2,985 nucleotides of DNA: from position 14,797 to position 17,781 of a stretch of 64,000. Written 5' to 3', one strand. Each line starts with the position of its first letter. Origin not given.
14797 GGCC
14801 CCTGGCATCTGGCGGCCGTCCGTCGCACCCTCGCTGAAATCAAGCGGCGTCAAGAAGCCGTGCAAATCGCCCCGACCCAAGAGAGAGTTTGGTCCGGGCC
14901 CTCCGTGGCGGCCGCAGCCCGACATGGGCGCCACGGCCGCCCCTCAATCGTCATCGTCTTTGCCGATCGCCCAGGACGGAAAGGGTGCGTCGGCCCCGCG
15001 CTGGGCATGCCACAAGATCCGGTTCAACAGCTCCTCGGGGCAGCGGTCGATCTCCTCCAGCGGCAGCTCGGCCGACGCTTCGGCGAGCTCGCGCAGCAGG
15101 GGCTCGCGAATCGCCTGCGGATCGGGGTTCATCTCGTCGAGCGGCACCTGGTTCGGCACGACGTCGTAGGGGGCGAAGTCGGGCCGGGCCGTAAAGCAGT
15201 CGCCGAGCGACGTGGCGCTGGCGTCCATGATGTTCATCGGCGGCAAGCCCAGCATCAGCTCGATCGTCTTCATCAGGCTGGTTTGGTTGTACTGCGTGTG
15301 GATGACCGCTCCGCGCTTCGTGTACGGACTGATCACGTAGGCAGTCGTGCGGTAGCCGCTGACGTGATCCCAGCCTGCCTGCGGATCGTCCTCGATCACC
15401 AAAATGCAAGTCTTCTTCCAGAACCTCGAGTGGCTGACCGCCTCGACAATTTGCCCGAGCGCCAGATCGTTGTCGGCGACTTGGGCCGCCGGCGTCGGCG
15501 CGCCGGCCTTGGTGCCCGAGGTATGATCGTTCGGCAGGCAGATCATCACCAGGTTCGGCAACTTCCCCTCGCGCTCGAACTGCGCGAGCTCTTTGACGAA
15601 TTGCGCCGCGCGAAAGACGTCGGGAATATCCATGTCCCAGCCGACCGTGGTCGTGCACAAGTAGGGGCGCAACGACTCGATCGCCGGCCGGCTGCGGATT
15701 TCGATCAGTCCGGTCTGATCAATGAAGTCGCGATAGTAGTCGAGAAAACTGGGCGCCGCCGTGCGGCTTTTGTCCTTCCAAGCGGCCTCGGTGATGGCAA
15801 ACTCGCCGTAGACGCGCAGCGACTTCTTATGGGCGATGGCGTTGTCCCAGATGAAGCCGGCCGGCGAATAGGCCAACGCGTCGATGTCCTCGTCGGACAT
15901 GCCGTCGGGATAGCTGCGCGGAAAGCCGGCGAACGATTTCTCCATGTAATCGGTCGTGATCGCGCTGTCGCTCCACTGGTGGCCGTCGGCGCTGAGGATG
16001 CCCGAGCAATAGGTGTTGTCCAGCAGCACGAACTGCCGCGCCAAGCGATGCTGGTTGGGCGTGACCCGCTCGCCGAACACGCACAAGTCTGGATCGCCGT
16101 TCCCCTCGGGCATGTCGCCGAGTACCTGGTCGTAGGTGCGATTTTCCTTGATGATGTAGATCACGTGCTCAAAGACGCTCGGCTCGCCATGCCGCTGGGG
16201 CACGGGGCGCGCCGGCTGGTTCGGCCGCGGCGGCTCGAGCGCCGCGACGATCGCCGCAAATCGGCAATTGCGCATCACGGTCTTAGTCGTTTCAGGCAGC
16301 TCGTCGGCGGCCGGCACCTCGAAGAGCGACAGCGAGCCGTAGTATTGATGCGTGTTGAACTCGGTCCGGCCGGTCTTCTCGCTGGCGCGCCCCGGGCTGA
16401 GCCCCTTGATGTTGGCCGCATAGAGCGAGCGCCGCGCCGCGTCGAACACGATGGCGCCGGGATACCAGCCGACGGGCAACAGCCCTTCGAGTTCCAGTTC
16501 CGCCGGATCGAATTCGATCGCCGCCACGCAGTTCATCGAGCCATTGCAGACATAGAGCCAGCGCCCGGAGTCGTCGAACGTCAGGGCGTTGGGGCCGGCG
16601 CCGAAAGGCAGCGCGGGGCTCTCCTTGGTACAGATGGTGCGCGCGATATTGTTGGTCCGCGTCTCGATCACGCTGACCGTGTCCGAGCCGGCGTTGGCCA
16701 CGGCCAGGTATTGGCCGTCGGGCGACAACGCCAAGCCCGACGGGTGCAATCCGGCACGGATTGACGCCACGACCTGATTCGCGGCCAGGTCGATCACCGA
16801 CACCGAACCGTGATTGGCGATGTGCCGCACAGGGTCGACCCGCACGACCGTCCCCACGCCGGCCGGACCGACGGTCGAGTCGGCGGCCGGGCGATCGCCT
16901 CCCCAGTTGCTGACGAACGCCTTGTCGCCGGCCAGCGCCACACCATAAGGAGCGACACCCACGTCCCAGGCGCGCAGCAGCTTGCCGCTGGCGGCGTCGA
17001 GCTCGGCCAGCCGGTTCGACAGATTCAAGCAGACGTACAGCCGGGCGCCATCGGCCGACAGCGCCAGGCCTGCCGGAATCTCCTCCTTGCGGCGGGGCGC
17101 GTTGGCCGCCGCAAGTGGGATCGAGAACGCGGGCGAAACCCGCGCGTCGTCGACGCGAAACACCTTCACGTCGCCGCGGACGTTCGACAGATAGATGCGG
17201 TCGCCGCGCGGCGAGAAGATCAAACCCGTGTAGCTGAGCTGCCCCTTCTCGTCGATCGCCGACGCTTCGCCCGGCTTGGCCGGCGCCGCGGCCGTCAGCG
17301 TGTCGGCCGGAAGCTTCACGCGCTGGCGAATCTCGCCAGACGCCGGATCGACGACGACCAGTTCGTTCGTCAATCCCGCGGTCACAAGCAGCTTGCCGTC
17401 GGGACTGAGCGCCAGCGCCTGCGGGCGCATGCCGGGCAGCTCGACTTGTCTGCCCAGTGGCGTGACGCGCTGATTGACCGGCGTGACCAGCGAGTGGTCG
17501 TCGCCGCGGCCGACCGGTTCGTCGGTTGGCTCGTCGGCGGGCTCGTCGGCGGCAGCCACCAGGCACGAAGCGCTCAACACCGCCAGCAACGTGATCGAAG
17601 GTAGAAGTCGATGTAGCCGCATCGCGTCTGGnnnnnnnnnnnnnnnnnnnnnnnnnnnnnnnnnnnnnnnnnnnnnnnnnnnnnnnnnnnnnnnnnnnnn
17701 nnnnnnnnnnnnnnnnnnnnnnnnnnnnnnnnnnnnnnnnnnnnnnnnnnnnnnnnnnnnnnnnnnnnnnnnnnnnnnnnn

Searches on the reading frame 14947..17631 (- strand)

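Call 65: search_protein_families(library=pfam, proteins=[window:14947-17631:-], max_evalue=0.00001)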
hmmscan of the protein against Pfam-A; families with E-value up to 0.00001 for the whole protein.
window:14947-17631:- (895 aa): 9 families
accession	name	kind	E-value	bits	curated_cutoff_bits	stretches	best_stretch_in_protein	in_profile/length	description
PF04185.19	Phosphoesterase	-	3.4e-16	59.8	23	1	519-797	102-356/356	Phosphoesterase family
PF10282.15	Lactonase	-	2.2e-12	47.3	21.7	1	285-414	133-255/344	Lactonase, 7-bladed beta-propeller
PF21783.3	YNCE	-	1.5e-10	41.4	27.1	0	275-404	50-171/339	YNCE-like beta-propeller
PF08450.18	SGL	-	6.4e-09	36.2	26.3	0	129-229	131-228/246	SMP-30/Gluconolactonase/LRE-like region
PF25174.1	Beta-prop_THOC3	-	9.2e-09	35.1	305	0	275-367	69-152/272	THOC3 beta-propeller domain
PF23393.2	Beta-prop_WDR90_POC16_2nd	-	2.7e-07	30.5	60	0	134-198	81-142/291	WDR90/POC16, second beta-propeller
PF02239.22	Cytochrom_D1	-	1.8e-06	27.2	25.5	0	272-337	54-119/368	Cytochrome D1 heme domain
PF12894.13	ANAPC4_WD40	-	2.1e-06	28.3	22.9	0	138-225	2-79/91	Anaphase-promoting complex subunit 4 WD40 domain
PF24814.1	WD40_Prp19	-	4e-06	26.5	320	0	274-367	156-243/281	Prp19 WD40 domain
